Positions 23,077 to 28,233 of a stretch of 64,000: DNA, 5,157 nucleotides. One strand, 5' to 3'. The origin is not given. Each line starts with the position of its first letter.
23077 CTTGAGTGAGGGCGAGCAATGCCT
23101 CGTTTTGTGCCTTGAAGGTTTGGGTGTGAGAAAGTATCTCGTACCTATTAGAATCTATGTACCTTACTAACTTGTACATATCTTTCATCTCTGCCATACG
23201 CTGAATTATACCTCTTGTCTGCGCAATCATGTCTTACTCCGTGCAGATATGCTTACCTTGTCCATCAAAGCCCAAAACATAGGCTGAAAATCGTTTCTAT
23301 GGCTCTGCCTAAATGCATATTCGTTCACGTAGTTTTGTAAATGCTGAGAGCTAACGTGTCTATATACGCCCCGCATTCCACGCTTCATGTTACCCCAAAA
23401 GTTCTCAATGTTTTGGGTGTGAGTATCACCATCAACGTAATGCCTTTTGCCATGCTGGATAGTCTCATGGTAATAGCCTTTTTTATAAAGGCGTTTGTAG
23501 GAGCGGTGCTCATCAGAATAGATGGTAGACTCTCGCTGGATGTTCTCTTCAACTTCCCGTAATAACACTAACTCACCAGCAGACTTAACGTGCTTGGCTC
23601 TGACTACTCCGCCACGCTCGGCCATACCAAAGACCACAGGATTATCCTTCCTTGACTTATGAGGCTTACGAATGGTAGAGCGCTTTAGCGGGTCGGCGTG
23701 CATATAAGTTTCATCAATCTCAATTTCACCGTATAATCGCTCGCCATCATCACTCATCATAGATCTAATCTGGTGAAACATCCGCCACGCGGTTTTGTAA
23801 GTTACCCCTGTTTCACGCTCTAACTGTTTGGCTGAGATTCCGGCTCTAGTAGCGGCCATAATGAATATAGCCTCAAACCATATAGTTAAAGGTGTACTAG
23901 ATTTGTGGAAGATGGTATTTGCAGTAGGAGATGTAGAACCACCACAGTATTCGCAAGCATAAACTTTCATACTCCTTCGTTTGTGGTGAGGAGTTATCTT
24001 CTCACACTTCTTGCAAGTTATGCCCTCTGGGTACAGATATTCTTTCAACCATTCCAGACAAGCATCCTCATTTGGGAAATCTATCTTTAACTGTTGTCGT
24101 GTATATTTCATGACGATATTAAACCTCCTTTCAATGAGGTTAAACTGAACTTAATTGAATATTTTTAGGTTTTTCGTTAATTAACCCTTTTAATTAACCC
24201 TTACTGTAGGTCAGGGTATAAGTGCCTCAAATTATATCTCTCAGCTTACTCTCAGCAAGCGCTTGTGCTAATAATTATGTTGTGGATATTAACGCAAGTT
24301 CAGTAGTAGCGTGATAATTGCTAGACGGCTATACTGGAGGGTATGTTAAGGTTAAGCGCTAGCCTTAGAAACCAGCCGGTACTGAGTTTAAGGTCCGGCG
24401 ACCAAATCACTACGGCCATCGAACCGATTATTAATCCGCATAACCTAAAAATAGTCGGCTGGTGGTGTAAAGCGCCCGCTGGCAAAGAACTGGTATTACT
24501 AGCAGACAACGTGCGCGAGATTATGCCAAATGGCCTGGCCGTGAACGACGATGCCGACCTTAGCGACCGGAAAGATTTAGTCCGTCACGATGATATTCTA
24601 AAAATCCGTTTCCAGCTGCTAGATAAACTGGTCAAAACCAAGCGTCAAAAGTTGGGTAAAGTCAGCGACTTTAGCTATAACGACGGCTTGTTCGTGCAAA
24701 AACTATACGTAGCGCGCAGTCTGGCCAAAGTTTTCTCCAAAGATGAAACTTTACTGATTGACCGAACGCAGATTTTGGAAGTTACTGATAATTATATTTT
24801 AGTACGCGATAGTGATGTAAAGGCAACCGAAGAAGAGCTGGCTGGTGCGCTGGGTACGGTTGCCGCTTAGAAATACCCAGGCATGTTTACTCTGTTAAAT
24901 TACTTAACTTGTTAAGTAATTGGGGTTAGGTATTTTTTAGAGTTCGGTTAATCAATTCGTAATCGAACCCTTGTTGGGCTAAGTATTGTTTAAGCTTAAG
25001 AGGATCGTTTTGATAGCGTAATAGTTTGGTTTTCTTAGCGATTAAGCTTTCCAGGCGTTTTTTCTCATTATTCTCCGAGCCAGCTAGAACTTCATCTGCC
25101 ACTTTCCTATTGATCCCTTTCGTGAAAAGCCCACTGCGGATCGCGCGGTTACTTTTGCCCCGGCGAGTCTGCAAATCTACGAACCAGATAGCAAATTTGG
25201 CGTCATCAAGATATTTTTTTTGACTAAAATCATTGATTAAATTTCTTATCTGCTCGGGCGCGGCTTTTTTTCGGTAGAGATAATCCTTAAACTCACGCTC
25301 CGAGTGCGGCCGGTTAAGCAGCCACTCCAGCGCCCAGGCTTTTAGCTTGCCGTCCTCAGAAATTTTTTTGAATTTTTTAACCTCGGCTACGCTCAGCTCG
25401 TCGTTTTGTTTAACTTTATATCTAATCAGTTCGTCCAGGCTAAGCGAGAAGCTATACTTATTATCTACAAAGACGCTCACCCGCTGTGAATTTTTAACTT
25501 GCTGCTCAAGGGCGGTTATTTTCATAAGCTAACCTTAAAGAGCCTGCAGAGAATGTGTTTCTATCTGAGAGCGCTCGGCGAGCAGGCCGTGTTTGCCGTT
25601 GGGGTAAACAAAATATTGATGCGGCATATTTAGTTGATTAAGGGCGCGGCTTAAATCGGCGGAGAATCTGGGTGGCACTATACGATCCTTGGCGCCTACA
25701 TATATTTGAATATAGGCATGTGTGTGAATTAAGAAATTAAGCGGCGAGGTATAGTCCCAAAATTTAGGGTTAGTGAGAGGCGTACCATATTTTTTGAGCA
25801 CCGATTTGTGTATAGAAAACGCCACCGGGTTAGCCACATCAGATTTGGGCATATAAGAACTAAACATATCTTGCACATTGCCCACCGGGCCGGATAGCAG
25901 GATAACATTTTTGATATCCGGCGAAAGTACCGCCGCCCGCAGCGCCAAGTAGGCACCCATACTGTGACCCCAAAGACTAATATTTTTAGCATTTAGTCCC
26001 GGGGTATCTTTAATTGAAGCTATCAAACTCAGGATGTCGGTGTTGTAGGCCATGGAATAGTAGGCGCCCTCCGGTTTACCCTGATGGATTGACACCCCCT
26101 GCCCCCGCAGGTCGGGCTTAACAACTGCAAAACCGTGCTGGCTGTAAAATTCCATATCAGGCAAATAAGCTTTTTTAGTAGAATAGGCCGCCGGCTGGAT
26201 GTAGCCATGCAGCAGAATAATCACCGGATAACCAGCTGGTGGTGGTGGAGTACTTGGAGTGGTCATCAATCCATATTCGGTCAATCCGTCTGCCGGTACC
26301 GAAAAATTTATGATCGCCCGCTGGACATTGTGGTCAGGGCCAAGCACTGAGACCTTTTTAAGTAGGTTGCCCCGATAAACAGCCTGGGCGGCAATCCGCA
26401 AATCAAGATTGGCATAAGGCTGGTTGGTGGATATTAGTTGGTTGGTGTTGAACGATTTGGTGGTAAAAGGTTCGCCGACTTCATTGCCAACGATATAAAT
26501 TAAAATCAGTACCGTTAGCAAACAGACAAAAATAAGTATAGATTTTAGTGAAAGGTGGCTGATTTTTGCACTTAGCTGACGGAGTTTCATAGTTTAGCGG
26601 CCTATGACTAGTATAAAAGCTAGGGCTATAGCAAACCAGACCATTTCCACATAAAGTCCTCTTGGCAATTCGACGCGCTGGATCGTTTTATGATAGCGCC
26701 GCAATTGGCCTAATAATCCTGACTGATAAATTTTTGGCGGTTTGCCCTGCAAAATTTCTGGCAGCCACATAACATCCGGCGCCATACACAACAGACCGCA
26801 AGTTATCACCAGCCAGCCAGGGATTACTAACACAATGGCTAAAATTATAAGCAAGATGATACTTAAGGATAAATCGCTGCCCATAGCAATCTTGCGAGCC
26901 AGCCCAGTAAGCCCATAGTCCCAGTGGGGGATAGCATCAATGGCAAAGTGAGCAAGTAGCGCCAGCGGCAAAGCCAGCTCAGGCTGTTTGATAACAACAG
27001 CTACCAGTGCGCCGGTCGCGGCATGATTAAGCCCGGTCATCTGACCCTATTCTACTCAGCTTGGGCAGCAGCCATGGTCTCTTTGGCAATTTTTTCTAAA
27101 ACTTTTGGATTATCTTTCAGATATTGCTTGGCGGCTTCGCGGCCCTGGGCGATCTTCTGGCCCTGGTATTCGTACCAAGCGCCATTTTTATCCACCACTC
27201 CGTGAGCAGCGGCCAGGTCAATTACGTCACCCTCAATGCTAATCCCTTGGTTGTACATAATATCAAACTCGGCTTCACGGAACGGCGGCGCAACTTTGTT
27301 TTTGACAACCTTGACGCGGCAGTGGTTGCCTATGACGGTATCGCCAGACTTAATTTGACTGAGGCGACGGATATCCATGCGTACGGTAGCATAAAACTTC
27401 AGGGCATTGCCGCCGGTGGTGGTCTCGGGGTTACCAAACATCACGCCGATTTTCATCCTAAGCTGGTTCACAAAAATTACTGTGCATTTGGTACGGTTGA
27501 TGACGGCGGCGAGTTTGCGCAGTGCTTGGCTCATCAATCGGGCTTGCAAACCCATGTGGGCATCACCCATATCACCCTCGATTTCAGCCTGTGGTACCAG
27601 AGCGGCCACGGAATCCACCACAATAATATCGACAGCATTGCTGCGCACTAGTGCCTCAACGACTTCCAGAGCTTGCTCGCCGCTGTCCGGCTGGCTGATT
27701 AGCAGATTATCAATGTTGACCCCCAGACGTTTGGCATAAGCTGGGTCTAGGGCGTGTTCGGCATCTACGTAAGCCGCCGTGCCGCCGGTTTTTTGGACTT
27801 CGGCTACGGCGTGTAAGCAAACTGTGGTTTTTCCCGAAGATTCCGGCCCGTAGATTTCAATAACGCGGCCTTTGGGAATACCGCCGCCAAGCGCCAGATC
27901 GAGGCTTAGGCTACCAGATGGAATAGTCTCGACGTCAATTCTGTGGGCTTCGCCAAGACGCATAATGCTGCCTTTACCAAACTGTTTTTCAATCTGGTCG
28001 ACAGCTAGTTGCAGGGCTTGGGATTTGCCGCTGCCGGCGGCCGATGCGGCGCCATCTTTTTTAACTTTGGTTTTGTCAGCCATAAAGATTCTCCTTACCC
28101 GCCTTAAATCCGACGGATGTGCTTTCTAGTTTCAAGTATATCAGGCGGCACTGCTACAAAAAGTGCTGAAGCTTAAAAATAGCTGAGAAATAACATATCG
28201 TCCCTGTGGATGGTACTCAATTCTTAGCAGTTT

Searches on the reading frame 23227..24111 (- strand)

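Call 29: search_protein_families(library=pfam, proteins=[window:23227-24111:-], max_evalue=0.00001)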
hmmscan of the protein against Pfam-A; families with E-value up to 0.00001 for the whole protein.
window:23227-24111:- (294 aa): 1 family
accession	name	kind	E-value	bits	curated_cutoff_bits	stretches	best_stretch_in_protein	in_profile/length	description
PF12762.13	DDE_Tnp_IS1595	-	1.5e-35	122.9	27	1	126-268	2-151/153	ISXO2-like transposase domain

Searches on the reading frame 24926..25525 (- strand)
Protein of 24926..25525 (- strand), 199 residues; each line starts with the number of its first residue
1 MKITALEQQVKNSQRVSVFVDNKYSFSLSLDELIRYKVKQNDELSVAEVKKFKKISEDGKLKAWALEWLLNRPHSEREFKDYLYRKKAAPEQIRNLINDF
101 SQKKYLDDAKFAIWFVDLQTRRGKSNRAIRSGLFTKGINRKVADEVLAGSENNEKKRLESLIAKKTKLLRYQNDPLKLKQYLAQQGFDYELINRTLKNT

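Call 6: search_protein_families(library=pfam, proteins=[window:24926-25525:-])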
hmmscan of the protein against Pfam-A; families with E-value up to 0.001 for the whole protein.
window:24926-25525:- (199 aa): 3 families
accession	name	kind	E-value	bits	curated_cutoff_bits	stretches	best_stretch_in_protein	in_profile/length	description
PF02631.22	RecX_HTH2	-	1.1e-09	38.7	26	1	107-147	1-42/42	RecX, second three-helix domain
PF21982.2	RecX_HTH1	-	1.4e-09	38.2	26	0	64-97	4-37/40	RecX, first three-helix domain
PF21981.2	RecX_HTH3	-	0.00029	21.4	26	1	177-196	29-48/48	RecX, third three-helix domain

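Call 56: find_homologous_proteins(query=window:24926-25525:-, max_evalue=1e-10)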
Query window:24926-25525:- (199 aa): 828 proteins with E <= 1e-10 among 1042 candidates; the best 120 are listed.
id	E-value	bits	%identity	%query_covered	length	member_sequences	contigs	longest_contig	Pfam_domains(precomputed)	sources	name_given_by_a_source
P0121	1.8e-121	421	100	100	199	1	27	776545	PF02631.23,PF21982.3,PF27462.1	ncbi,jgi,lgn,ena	ncbi:MAG: RecX family transcriptional regulator [Candidatus Saccharimonadales bacterium]|jgi:regulat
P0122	2.5e-115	401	96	100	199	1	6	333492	PF02631.23,PF21982.3,PF27462.1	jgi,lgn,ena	jgi:regulatory protein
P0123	5.5e-84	299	70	100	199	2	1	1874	PF02631.23,PF21982.3,PF27462.1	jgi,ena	-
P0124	2.4e-82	294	68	98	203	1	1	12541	PF02631.23,PF21982.3,PF27462.1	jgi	jgi:regulatory protein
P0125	1.4e-81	291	70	100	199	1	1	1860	PF02631.23,PF21982.3,PF27462.1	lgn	-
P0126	1.9e-81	291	69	100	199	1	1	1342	PF02631.23,PF21982.3,PF27462.1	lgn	-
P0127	5.8e-81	289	68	100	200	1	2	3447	PF02631.23,PF21981.3,PF21982.3,PF27462.1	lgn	-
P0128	8.5e-81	289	68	98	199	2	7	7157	PF02631.23,PF21982.3,PF27462.1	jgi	jgi:regulatory protein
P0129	6.7e-80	286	66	99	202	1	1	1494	PF02631.23,PF21982.3,PF27462.1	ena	-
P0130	9.1e-80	285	65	98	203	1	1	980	PF02631.23,PF21982.3,PF27462.1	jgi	jgi:regulatory protein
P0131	1.3e-79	285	66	99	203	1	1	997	PF02631.23,PF21982.3,PF27462.1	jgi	jgi:regulatory protein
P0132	1.6e-79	284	67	98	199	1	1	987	PF02631.23,PF21982.3,PF27462.1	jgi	jgi:regulatory protein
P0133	2.3e-79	284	66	100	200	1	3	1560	PF02631.23,PF21982.3,PF27462.1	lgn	-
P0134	2.9e-79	284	66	98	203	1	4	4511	PF02631.23,PF21982.3,PF27462.1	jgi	jgi:regulatory protein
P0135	3.0e-79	283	65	99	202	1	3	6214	PF02631.23,PF21982.3,PF27462.1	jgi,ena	-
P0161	7.4e-77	276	66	100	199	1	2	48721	PF02631.23,PF21982.3,PF27462.1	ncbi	ncbi:MAG: RecX family transcriptional regulator [Candidatus Saccharimonadales bacterium]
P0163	8.4e-77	276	64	98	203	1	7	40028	PF02631.23,PF21982.3,PF27462.1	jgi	jgi:regulatory protein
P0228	7.8e-75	269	63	98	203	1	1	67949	PF02631.23,PF21981.3,PF21982.3,PF27462.1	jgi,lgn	jgi:regulatory protein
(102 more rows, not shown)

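Call 58: find_encoding_contigs(protein=P0161, flank=10000, max_places=1)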
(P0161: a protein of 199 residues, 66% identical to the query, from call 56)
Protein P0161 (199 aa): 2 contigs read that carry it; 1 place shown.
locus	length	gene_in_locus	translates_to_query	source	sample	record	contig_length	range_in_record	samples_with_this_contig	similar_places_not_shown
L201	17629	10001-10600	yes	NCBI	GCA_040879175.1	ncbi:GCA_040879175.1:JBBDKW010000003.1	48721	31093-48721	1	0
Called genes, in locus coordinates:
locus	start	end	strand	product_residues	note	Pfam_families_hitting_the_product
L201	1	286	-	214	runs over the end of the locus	-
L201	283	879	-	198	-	-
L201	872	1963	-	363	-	PF11104:PilM_2, PF06723:MreB_Mbl (faint), PF14450:FtsA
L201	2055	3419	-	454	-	-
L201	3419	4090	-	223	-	-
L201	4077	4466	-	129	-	PF07963:N_methyl (weak)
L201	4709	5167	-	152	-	PF07963:N_methyl (weak)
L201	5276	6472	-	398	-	PF00482:T2SSF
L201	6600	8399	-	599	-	PF05157:MshEN, PF00437:T2SSE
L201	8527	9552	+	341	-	PF00154:RecA_N, PF06745:ATPase (weak), PF08423:Rad51, PF13481:AAA_25 (faint), PF27531:MT3502_N (weak), PF21096:RecA_C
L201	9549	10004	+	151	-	-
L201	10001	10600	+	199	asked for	PF27462:RecX_N, PF02631:RecX_HTH2 (faint), PF21982:RecX_HTH1 (faint)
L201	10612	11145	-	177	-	-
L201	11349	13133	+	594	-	PF00932:LTD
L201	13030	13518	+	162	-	PF02367:TsaE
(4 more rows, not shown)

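Call 59: find_encoding_contigs(protein=P0228, flank=10000, max_places=1)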
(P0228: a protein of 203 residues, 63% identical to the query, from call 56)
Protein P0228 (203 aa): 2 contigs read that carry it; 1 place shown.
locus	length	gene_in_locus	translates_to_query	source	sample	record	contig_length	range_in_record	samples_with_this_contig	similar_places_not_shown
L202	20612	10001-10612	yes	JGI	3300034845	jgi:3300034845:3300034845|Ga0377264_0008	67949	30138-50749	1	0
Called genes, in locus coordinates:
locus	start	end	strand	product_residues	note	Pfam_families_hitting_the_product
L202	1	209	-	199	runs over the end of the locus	-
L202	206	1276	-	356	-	PF25216:Volactin (faint), PF11104:PilM_2, PF06723:MreB_Mbl (faint), PF14450:FtsA, PF21522:MreB-like_C (faint)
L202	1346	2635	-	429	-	-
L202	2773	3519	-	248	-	-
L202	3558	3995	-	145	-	-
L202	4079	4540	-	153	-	PF07963:N_methyl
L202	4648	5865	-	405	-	PF28597:T2SSF_N, PF00482:T2SSF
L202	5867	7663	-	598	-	PF05157:MshEN, PF00437:T2SSE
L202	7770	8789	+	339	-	PF00154:RecA_N, PF08423:Rad51, PF13481:AAA_25 (faint), PF06745:ATPase (faint), PF27531:MT3502_N (weak), PF01637:ATPase_2 (faint), PF21096:RecA_C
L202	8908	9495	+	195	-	-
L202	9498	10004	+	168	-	-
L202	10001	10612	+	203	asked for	PF27462:RecX_N, PF21981:RecX_HTH3 (faint), PF21982:RecX_HTH1 (weak), PF02631:RecX_HTH2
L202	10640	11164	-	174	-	-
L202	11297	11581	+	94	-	PF00932:LTD (weak)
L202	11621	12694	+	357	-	PF00932:LTD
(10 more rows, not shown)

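Call 60: find_encoding_contigs(protein=P0163, flank=10000, max_places=1)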
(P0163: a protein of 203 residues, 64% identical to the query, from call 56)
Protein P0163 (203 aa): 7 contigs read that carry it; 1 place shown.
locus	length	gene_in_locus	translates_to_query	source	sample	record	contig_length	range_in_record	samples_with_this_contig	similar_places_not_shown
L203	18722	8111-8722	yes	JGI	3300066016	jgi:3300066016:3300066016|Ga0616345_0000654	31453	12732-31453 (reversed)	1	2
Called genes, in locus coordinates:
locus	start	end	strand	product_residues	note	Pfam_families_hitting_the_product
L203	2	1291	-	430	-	?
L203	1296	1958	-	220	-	-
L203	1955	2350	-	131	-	-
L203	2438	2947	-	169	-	PF07963:N_methyl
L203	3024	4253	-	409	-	PF28597:T2SSF_N, PF00482:T2SSF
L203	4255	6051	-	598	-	PF05157:MshEN, PF00437:T2SSE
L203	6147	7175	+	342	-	PF00154:RecA_N, PF06745:ATPase (faint), PF08423:Rad51, PF13481:AAA_25 (faint), PF27531:MT3502_N (weak), PF01637:ATPase_2 (weak), PF21096:RecA_C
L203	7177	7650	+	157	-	-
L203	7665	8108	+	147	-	-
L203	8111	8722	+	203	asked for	PF27462:RecX_N, PF21982:RecX_HTH1 (weak), PF02631:RecX_HTH2 (weak)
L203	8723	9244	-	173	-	-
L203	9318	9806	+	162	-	PF02367:TsaE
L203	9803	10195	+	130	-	PF00814:TsaD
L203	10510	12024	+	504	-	PF12072:RNase_Y_N, PF13083:KH_KhpA-B (faint), PF22891:KH_PNO1_2nd (weak), PF00013:KH_1 (weak), PF01966:HD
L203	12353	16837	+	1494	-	PF06832:BiPBP_C (faint), PF13750:Big_3_3 (faint), PF17957:Big_7, PF17957:Big_7, PF13313:DUF4082, PF17957:Big_7, PF00041:fn3 (weak), PF17957:Big_7, +2 more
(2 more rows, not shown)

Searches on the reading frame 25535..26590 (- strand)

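Call 33: search_protein_families(library=pfam, proteins=[window:25535-26590:-], max_evalue=0.00001)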
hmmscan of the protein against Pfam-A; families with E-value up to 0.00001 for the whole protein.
window:25535-26590:- (351 aa): 8 families
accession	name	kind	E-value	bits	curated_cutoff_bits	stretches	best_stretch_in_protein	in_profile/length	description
PF12146.15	Hydrolase_4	-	1e-15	58.1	27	1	123-244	6-118/239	Serine aminopeptidase, S33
PF00561.26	Abhydrolase_1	-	4.6e-14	53.1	25.8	1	122-240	1-103/245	alpha/beta hydrolase fold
PF12697.13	Abhydrolase_6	-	6.4e-12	47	26.3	1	124-334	1-204/217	Alpha/beta hydrolase family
PF00326.27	Peptidase_S9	-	8.6e-11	42.2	22.6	1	146-346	7-199/213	Prolyl oligopeptidase family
PF20434.5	BD-FAE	-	1.1e-07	32.1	26.8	1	121-317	13-215/215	BD-FAE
PF01738.24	DLH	-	3e-07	30.7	21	0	151-344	39-196/217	Dienelactone hydrolase family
PF00756.26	Esterase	-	1.8e-06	28.3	22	1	112-245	15-159/251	Putative esterase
PF05448.18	AXE1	-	3.4e-06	26.5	21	0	122-230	84-204/321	Acetyl xylan esterase (AXE1)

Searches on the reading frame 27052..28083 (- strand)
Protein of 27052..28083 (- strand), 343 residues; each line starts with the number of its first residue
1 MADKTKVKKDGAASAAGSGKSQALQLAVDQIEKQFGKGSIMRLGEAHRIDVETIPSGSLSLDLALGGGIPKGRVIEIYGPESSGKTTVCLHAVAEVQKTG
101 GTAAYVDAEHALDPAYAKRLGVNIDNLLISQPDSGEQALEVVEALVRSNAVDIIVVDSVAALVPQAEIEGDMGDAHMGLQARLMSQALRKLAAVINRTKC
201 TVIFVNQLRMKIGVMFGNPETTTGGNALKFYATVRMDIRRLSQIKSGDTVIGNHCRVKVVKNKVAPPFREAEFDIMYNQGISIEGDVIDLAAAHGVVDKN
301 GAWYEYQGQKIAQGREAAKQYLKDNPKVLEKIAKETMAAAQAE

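Call 33: search_protein_families(library=pfam, proteins=[window:27052-28083:-], max_evalue=0.00001)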
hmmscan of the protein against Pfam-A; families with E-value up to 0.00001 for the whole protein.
window:27052-28083:- (343 aa): 6 families
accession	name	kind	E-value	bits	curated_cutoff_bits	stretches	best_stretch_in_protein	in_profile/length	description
PF00154.27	RecA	-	4.9e-140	465.8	27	1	22-282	1-262/262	recA bacterial DNA recombination protein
PF21096.2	RecA_C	-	1.3e-21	76.9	27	1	285-339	1-55/57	RecA C-terminal domain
PF08423.17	Rad51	-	6.3e-13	49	22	1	48-240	2-211/244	Rad51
PF06745.19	ATPase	-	4.1e-09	36.6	26.6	1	56-228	3-176/231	KaiC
PF13481.12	AAA_25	-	1.3e-07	31.9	27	1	64-208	25-190/195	AAA domain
PF01637.24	ATPase_2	-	2.9e-06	27.7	33.2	1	73-205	21-116/225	ATPase domain predominantly from Archaea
